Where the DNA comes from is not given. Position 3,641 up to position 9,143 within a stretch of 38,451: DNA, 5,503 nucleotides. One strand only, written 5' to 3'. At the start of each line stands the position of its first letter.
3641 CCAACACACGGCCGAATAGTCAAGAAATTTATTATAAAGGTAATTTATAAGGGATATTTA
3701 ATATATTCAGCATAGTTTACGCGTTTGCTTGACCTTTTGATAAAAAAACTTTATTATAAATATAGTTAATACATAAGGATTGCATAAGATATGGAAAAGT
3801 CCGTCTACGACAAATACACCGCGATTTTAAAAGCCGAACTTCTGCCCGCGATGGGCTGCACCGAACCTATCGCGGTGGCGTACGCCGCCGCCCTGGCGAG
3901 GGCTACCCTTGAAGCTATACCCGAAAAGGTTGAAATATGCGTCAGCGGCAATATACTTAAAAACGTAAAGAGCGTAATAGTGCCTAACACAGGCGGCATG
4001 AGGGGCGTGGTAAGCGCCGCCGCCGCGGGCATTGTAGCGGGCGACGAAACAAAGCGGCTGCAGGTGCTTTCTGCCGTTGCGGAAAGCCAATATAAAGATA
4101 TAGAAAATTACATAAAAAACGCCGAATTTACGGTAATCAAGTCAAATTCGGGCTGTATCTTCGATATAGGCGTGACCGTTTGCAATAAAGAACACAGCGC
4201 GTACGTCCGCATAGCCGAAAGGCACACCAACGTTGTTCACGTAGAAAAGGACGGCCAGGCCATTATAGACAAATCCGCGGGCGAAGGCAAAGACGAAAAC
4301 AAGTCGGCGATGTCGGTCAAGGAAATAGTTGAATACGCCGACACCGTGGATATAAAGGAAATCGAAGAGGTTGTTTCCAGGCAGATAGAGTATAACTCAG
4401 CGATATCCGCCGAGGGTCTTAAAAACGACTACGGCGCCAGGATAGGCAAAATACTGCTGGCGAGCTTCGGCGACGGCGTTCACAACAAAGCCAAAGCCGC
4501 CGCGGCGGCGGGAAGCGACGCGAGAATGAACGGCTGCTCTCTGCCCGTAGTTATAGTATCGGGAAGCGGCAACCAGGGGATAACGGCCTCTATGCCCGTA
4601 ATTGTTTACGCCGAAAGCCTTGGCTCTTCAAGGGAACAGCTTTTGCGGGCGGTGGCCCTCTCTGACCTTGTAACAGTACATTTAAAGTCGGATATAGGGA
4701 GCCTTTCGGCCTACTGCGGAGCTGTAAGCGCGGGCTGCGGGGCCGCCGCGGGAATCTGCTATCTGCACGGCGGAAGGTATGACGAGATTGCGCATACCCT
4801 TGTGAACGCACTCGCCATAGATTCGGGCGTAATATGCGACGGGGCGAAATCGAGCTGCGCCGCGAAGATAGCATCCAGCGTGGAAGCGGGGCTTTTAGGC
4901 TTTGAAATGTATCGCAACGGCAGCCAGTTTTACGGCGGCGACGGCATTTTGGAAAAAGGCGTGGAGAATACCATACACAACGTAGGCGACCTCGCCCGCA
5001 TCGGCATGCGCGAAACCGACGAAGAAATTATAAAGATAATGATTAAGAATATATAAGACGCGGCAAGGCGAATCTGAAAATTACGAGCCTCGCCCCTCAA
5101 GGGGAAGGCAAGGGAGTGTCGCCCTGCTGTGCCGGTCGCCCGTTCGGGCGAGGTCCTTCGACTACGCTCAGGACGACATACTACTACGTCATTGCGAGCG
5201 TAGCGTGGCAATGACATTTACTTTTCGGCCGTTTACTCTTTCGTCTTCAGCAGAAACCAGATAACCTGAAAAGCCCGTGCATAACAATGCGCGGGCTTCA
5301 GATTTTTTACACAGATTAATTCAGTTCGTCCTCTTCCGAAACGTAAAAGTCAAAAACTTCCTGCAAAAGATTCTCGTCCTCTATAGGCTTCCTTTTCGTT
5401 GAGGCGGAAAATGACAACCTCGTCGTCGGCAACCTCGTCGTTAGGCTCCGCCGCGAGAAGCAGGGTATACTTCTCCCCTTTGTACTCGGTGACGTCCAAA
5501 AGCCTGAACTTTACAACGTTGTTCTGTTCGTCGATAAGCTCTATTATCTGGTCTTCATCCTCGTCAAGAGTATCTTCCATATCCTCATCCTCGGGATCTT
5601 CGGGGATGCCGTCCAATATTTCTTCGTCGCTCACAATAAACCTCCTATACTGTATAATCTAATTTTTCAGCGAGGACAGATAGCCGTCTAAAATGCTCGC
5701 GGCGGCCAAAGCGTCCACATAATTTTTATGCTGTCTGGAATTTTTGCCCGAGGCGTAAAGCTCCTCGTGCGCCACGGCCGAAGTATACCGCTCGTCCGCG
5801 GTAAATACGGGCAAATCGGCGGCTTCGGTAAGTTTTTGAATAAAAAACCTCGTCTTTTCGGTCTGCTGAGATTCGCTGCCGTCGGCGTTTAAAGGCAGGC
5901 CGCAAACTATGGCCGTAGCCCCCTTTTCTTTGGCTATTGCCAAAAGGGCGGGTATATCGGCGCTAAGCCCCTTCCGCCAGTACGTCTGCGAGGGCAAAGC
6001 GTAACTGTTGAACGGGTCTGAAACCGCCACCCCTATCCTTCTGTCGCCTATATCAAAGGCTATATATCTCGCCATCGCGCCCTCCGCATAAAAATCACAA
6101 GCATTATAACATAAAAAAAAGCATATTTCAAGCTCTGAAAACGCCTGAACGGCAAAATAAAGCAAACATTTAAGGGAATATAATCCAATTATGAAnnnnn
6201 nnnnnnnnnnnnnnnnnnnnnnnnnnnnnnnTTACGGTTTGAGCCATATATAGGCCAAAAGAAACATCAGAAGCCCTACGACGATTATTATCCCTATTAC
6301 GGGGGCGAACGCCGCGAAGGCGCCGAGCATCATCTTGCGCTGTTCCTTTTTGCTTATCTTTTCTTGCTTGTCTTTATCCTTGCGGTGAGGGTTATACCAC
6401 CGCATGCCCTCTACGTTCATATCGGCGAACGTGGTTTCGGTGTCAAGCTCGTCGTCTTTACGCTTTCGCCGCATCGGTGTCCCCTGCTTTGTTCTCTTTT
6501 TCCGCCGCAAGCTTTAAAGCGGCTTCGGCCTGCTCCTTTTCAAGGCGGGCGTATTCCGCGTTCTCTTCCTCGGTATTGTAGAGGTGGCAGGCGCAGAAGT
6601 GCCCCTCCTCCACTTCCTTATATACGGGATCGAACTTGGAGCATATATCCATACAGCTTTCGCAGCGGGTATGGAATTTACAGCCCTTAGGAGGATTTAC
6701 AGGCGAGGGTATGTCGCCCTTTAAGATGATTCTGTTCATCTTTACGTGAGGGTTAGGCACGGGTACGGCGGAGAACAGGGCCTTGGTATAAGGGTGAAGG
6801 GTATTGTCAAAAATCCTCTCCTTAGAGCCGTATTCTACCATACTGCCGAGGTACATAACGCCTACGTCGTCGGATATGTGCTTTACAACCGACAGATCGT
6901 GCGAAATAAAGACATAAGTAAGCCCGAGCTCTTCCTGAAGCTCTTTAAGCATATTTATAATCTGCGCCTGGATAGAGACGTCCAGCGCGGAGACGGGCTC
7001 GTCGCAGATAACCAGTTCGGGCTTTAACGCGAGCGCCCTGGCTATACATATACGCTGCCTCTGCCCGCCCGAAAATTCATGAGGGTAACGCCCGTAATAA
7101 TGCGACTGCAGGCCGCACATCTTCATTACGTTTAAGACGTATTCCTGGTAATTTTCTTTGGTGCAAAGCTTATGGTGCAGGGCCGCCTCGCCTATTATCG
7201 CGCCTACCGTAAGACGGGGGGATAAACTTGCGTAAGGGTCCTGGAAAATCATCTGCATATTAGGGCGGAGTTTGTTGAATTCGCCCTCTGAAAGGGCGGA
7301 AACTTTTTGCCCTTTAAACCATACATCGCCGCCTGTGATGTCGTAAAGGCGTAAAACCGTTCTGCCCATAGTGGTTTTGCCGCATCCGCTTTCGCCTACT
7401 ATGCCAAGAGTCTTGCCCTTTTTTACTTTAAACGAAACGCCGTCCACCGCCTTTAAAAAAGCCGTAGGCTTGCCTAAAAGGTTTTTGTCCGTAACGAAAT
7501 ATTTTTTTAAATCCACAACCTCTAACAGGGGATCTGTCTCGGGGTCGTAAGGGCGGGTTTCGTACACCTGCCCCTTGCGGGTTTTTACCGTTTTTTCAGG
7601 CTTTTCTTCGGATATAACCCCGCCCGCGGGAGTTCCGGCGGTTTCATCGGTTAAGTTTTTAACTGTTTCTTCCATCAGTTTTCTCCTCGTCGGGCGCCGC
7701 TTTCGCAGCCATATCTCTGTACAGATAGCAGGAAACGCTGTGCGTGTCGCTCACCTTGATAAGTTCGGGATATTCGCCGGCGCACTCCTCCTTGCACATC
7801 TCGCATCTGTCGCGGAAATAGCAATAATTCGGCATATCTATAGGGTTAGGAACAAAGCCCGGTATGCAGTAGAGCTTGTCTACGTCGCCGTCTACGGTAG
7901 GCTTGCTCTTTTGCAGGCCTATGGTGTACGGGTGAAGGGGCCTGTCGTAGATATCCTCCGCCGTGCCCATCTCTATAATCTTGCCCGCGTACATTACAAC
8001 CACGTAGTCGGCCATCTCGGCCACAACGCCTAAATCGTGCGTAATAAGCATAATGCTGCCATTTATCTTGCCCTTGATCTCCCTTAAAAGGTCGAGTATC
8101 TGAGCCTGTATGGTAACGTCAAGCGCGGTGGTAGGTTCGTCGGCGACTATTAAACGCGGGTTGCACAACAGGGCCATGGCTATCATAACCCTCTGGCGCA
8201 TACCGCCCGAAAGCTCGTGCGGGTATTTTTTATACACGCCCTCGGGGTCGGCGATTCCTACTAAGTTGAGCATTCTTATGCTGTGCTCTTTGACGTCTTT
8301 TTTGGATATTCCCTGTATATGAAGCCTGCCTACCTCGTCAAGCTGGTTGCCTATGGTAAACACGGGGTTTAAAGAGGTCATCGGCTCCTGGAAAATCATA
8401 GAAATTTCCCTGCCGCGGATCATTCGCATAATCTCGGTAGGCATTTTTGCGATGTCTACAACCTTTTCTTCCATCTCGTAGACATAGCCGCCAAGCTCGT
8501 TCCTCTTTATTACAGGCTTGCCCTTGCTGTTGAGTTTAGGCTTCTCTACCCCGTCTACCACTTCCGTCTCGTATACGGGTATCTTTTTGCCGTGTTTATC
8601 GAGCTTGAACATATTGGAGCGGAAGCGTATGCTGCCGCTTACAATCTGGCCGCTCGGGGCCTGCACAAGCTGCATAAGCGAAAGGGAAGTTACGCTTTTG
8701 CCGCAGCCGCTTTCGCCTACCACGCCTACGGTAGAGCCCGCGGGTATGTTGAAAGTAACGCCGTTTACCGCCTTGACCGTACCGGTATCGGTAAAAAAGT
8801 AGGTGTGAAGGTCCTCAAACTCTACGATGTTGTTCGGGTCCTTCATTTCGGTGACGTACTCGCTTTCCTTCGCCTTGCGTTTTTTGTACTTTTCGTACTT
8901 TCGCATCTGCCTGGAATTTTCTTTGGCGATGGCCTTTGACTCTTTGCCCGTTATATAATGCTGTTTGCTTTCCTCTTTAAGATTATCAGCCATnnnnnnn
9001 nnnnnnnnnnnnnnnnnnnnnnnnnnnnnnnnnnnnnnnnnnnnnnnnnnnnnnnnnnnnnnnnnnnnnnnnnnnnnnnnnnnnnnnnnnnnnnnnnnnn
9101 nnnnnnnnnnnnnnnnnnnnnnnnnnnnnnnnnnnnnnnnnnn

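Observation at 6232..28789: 22.5-kb co-directional block coupling giant surface proteins and a CEP-like subtilase to an Opp-type peptide importer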

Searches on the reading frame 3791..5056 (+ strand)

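Call 8: search_protein_families(library=pfam, proteins=[window:3791-5056:+], max_evalue=0.001)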
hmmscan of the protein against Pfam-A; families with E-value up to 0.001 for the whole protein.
window:3791-5056:+ (421 aa): 1 family
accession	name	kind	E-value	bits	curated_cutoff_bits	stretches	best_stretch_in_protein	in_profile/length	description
PF03313.21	SDH_alpha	-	3.3e-61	207.7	26.4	1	89-415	3-260/260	Serine dehydratase alpha chain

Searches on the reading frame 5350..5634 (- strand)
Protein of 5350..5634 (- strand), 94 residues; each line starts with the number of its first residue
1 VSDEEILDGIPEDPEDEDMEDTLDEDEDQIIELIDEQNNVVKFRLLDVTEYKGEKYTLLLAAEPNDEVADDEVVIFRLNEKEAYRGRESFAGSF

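Call 8: search_protein_families(library=pfam, proteins=[window:5350-5634:-], max_evalue=0.001)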
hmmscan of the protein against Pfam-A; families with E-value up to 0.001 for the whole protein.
window:5350-5634:- (94 aa): 1 family
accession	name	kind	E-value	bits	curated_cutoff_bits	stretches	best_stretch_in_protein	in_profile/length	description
PF06949.16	DUF1292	-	3.4e-07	31.5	24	1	36-82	1-48/75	Protein of unknown function (DUF1292)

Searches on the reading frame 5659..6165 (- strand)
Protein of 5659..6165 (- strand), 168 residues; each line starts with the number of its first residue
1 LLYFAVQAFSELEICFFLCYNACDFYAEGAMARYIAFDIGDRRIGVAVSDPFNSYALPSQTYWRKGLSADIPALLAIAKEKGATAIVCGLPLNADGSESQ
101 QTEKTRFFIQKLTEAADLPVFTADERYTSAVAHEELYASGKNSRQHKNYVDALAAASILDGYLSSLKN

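Call 4: search_protein_families(library=pfam, proteins=[window:5659-6165:-], max_evalue=0.01)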
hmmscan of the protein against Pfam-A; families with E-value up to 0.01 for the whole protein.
window:5659-6165:- (168 aa): 1 family
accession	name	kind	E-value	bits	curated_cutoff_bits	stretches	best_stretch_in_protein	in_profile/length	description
PF03652.20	RuvX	-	1.1e-36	126.6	29.2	1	33-164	2-133/134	Holliday junction resolvase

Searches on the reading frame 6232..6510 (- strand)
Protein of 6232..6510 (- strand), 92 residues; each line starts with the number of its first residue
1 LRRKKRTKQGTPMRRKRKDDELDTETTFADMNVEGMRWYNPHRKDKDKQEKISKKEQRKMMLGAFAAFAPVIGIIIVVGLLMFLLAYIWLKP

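Call 8: search_protein_families(library=pfam, proteins=[window:6232-6510:-], max_evalue=0.001)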
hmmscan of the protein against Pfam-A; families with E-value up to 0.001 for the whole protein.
window:6232-6510:- (92 aa): 0 families

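Call 43: search_protein_families(library=pfam, proteins=[window:6232-6510:-], max_evalue=10)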
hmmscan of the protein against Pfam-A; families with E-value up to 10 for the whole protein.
window:6232-6510:- (92 aa): 5 families
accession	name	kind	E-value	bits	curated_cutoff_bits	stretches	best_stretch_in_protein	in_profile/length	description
PF02533.20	PsbK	-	0.0026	18.3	25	1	64-89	9-34/41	Photosystem II 4 kDa reaction centre component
PF20185.3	DUF6548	-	0.087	13.1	27.3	1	29-82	118-162/164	Family of unknown function (DUF6548)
PF21954.1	TUNAR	-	0.12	12.8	27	1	45-77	10-42/48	TUNAR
PF16658.11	RF3_C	-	0.14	12.4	40.1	1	16-61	66-111/132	Class II release factor RF3, C-terminal domain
PF22865.1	MgtS-like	-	0.83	10.1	27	1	61-87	1-24/31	Small protein MgtS-like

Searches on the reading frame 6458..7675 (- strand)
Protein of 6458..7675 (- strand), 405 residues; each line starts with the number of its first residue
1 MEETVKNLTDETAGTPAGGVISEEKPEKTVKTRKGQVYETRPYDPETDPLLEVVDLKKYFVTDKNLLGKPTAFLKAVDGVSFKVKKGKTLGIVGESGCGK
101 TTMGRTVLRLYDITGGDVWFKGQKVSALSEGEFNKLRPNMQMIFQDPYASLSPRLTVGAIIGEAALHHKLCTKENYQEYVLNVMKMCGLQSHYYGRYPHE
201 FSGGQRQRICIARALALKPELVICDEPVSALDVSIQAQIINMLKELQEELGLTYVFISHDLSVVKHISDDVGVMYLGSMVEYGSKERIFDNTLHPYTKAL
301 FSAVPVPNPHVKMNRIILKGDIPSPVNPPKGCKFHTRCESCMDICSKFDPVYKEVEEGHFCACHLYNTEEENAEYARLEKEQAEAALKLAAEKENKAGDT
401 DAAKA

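Call 4: search_protein_families(library=pfam, proteins=[window:6458-7675:-], max_evalue=0.01)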
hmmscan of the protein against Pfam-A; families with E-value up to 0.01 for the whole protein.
window:6458-7675:- (405 aa): 5 families
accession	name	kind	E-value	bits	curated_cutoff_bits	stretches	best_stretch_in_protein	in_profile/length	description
PF00005.33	ABC_tran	-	3.7e-30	105.8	25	1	78-228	2-136/137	ABC transporter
PF08352.17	oligo_HPY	-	3.5e-19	69.4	27.1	1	280-345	1-65/65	Oligopeptide/dipeptide transporter, C-terminal region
PF13304.12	AAA_21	-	3.1e-05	24.6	27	1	192-264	229-303/304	AAA domain, putative AbiEii toxin, Type IV TA system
PF02463.25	SMC_N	-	0.0022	17.9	40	0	91-274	28-212/220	RecF/RecN/SMC N terminal domain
PF13401.12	AAA_22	-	0.0064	17.2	27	0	92-146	10-60/130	AAA domain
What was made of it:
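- Checked: OppD 7659-8993 and OppF 6458-7675, both with ABC_tran and oligo_HPY (call 4).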

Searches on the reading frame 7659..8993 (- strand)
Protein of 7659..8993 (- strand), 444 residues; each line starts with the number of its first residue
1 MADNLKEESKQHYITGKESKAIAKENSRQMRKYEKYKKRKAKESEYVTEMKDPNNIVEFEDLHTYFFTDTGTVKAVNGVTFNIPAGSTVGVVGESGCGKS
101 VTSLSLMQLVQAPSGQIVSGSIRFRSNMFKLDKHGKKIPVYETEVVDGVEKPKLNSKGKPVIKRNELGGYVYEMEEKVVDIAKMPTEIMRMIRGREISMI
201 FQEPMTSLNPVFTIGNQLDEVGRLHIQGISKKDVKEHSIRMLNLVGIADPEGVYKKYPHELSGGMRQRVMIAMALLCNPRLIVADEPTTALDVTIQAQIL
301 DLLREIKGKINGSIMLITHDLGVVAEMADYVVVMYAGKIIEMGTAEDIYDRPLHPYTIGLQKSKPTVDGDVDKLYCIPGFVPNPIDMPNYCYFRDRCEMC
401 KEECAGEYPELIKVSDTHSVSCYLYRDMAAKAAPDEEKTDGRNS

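Call 4: search_protein_families(library=pfam, proteins=[window:7659-8993:-], max_evalue=0.01)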
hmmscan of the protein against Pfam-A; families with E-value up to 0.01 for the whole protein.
window:7659-8993:- (444 aa): 3 families
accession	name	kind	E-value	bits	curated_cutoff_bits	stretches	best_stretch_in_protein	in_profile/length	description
PF00005.33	ABC_tran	-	1.5e-24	87.6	25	1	77-289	2-137/137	ABC transporter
PF08352.17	oligo_HPY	-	7.8e-17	61.9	27.1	1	340-404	1-65/65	Oligopeptide/dipeptide transporter, C-terminal region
PF13304.12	AAA_21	-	0.00015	22.3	27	1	251-324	228-303/304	AAA domain, putative AbiEii toxin, Type IV TA system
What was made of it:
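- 7659..8993 (-): OppD-like ATPase (444 aa) with an insertion of ~70 aa in the ABC domain. ABC_tran and oligo_HPY hits (call 4).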
